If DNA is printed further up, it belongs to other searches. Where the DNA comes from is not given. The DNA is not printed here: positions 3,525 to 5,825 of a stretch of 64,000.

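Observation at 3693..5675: Sco1/SenC copper chaperone and MauG-like di-haem peroxidase fused into one polypeptide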

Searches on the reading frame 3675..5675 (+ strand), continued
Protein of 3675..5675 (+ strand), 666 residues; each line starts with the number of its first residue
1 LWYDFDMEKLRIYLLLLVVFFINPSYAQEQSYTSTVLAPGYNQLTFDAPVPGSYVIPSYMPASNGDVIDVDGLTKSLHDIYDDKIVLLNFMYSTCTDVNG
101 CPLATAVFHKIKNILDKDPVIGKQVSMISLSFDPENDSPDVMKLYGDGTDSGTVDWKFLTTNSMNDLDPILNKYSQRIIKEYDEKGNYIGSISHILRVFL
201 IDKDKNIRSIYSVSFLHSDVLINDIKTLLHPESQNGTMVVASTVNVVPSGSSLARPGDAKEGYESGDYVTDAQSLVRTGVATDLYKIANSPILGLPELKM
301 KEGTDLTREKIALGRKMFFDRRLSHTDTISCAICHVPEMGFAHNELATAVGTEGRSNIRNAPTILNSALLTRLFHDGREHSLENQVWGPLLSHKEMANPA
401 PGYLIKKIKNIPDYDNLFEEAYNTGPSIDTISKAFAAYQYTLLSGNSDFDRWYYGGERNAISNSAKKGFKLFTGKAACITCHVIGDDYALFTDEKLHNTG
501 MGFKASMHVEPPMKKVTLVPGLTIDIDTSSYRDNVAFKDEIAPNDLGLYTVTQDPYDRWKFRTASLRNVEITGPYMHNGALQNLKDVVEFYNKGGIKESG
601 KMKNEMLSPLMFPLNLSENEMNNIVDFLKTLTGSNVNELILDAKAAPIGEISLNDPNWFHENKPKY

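Call 11: search_solved_structures(query=window:3693-5675:+, max_evalue=0.001, show_alignments=3)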
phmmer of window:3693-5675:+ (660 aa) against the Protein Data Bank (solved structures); distinct sequences matched with E-value up to 0.001: 33.
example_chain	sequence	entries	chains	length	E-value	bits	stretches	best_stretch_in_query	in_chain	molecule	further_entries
1nml_A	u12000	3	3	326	5.1e-38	134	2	280-477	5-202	di-haem cytochrome c peroxidase | Cytochrome c peroxidase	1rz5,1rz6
3hq8_A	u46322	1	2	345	3.1e-37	131.4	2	296-476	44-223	Cytochrome c551 peroxidase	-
4aal_A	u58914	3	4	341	4.2e-37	131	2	294-476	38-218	CYTOCHROME C551 PEROXIDASE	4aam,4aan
4aao_A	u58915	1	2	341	4.2e-37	131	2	294-476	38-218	CYTOCHROME C551 PEROXIDASE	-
3hq6_A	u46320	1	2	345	2.1e-36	128.7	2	296-476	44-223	Cytochrome c551 peroxidase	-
3hq9_A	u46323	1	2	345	2.9e-36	128.2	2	296-476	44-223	Cytochrome c551 peroxidase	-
3hq7_A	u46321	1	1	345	1.1e-35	126.3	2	296-476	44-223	Cytochrome c551 peroxidase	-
1iqc_A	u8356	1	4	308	1.1e-35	126.3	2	298-476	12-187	di-heme peroxidase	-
2c1u_A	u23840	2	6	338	4.2e-35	124.4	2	295-477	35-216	DI-HAEM CYTOCHROME C PEROXIDASE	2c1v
9qdt_A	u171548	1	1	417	8.8e-35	123.3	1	288-476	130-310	Probable cytochrome c peroxidase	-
6qkn_A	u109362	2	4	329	1.2e-33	119.6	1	276-476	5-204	Cytochrome-c peroxidase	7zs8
6fu3_A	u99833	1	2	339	1.3e-33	119.4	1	276-476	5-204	Protein CcpR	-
1eb7_A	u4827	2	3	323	3.3e-33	118.1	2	295-476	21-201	CYTOCHROME C551 PEROXIDASE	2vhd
1zzh_A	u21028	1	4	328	3.4e-33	118.1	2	293-476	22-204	cytochrome c peroxidase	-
6e1c_A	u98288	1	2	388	5.5e-33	117.4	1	296-629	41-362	Di-heme enzyme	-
1xzo_A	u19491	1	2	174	5.6e-07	31.4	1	65-221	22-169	Hypothetical protein ypmQ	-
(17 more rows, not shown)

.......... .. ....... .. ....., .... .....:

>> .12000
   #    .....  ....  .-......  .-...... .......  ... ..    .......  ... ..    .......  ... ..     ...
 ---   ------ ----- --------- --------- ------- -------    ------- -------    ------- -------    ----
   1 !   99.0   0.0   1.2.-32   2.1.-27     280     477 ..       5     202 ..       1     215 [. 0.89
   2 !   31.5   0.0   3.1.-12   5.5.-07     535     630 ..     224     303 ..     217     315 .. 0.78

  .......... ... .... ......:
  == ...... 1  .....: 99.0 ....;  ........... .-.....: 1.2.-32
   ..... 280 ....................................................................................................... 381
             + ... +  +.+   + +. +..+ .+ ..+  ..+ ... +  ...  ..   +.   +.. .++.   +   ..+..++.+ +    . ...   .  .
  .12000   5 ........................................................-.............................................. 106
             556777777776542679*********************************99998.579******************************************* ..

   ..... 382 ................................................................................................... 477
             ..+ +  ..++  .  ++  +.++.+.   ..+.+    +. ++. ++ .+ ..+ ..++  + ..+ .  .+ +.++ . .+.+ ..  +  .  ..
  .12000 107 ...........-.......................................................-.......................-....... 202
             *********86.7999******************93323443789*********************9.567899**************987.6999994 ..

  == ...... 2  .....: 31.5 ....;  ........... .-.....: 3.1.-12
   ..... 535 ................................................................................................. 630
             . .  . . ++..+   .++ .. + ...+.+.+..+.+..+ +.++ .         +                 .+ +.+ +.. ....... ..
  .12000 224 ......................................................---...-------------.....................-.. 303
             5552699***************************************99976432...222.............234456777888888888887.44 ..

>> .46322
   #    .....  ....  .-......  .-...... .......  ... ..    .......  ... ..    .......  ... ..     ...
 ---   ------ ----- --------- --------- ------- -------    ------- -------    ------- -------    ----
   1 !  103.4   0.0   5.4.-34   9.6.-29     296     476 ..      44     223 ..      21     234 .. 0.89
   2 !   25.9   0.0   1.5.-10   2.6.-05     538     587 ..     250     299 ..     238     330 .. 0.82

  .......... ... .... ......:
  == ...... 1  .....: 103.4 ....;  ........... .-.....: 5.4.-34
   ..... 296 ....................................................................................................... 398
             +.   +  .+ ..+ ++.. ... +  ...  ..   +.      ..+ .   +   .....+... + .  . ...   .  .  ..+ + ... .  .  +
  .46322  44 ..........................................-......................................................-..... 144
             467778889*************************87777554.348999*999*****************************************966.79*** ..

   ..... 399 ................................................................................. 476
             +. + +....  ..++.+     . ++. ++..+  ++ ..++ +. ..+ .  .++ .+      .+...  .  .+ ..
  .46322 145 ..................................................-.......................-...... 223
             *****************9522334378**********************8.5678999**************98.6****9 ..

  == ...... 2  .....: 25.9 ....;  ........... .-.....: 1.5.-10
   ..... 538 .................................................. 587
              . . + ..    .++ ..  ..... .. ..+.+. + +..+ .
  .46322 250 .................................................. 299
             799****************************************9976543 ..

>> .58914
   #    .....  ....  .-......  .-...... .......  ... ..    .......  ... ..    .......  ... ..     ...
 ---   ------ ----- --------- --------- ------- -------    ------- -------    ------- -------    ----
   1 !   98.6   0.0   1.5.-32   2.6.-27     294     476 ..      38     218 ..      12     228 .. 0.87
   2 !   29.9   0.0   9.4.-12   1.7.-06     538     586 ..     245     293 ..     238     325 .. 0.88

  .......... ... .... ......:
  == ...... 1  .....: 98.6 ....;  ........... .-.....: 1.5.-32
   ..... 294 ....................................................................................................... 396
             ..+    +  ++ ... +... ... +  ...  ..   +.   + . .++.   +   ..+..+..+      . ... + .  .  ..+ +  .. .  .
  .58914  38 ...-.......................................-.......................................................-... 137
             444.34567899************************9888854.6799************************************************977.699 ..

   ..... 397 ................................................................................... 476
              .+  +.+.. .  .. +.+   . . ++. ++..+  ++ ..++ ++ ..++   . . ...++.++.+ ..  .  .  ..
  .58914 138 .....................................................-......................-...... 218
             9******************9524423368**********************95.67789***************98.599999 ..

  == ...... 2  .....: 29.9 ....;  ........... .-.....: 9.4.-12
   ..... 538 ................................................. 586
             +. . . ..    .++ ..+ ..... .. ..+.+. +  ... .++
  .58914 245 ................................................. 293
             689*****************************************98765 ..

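Call 42: predict_structure(alignment_id=A2)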
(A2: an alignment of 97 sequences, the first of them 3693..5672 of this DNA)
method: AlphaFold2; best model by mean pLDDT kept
length: 660 residues; sequences in the alignment: 97
mean_pLDDT: 73.7   pTM: 0.50
mean pLDDT of the five models: 73.7, 71.0, 70.0, 68.2, 67.9
residues with pLDDT >= 90: 211; 70-90: 220; 50-70: 74; < 50: 155
segments of 3 or more residues with pLDDT < 50: 17-28, 232-253, 263-270, 320-365, 369-392, 540-571, 654-660
pLDDT, mean of each block of 10 residues (from residue 1): 79 61 45 84 87 93 97 96 92 91 96 97 95 95 91 96 93 85 82 97 91 96 84 38 34 50 46 82 85 80 92 70 37 34 33 39 47 43 44 67 89 95 86 83 94 96 94 82 66 70 73 65 67 52 38 32 40 65 89 81 88 95 86 81 67 46
secondary structure, 60 per line:
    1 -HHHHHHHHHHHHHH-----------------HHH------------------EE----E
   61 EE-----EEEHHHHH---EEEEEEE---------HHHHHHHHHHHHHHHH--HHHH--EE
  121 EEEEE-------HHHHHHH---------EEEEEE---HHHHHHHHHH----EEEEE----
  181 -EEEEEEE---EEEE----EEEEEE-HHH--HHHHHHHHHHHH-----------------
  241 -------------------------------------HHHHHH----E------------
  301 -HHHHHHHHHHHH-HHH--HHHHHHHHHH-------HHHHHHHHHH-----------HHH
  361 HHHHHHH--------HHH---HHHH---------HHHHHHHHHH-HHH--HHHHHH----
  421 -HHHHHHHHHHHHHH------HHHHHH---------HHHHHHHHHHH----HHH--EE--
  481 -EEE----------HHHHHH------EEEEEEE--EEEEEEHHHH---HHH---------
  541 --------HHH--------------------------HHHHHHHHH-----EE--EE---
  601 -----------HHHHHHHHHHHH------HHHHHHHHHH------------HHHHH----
elements in order (helices of 4 or more, strands of 3 or more residues): H2-15 E60-62 E68-70 H71-75 E79-85 H95-110 H113-116 E119-125 H133-139 E149-154 H158-167 E172-176 E182-188 E192-195 E200-205 H212-223 H278-283 H302-313 H320-329 H337-346 H358-367 H382-385 H395-404 H411-416 H422-435 H442-447 H457-467 E482-484 H495-500 E507-513 E516-521 H522-525 H578-586 H612-623 H630-639 H652-656

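Call 45: fold_search(model_id=the predicted structure, library=pdb)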
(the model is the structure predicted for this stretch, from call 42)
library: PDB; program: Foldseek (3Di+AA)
matches with E <= 10: 670; with E <= 0.001: 422
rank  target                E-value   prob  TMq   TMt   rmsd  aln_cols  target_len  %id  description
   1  1xzo_A                6.5e-09  1.00  0.22  0.76   3.7       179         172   22  Identification of a disulfide switch in BsSco, a member of the Sco family of cytochrome c oxidase assembly proteins (released 2005-03-01)
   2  3hq9_A                1.1e-08  1.00  0.28  0.54  12.7       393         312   25  CcpA from G. sulfurreducens, S134P variant (released 2009-09-22)
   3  6e1c_A                1.4e-08  1.00  0.30  0.52  12.4       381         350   25  Crystal structure of a MauG-like protein associated with microbial copper homeostasis (released 2019-07-17)
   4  3hq8_A                1.7e-08  1.00  0.26  0.50  13.5       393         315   27  CcpA from G. sulfurreducens S134P/V135K variant (released 2009-09-22)
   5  1wp0_B                2.1e-08  1.00  0.21  0.81   2.7       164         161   18  Human SCO1 (released 2005-01-18)
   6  1rz5                  2.3e-08  1.00  0.27  0.53  13.4       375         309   25  Di-haem Cytochrome c Peroxidase, Form OUT (released 2004-06-29)
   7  4txo_D                3.1e-08  1.00  0.21  0.77   3.7       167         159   20  Crystal structure of the mixed disulfide complex of thioredoxin-like TlpAs(C110S) and copper chaperone ScoIs(C74S) (released 2014-10-01)
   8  1xzo_B                3.1e-08  1.00  0.21  0.74   3.6       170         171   24  Identification of a disulfide switch in BsSco, a member of the Sco family of cytochrome c oxidase assembly proteins (released 2005-03-01)
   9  4aam                  3.1e-08  1.00  0.27  0.51  12.8       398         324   26  MacA wild-type mixed-valence (released 2012-10-17)
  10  3me7_A                3.3e-08  1.00  0.21  0.75   5.3       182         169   19  Crystal structure of putative electron transport protein aq_2194 from Aquifex aeolicus VF5 (released 2010-04-14)
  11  4hde                  3.4e-08  1.00  0.22  0.79   3.0       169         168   22  The crystal structure of a SCO1/SenC family lipoprotein from Bacillus anthracis str. Ames (released 2012-10-24)
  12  3hq8_B                4.0e-08  1.00  0.24  0.48  13.2       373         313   26  CcpA from G. sulfurreducens S134P/V135K variant (released 2009-09-22)
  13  6n5u_A                4.7e-08  1.00  0.22  0.81   3.2       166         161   18  Crystal structure of Arabidopsis thaliana ScoI with copper bound (released 2019-07-24)
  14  4wbj_A                5.2e-08  1.00  0.21  0.79   3.5       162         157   22  Crystal structure of Bradyrhizobium japonicum ScoI in the oxidized state (released 2015-09-23)
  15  3hq9_B                5.2e-08  1.00  0.27  0.54  12.5       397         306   24  CcpA from G. sulfurreducens, S134P variant (released 2009-09-22)
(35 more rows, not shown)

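Call 71: find_encoding_contigs(protein=P0001, flank=4000, max_places=6)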
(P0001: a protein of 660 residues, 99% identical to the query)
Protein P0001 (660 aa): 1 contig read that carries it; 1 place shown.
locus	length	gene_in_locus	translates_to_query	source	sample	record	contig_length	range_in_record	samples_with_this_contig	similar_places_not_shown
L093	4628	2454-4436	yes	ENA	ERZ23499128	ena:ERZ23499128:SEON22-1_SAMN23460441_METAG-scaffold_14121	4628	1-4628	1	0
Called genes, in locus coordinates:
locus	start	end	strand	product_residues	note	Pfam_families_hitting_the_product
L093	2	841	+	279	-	?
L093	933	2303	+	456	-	PF05694:SBP56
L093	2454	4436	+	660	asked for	PF02630:SCO1-SenC, PF00034:Cytochrom_C (faint), PF03150:CCP_MauG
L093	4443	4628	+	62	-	?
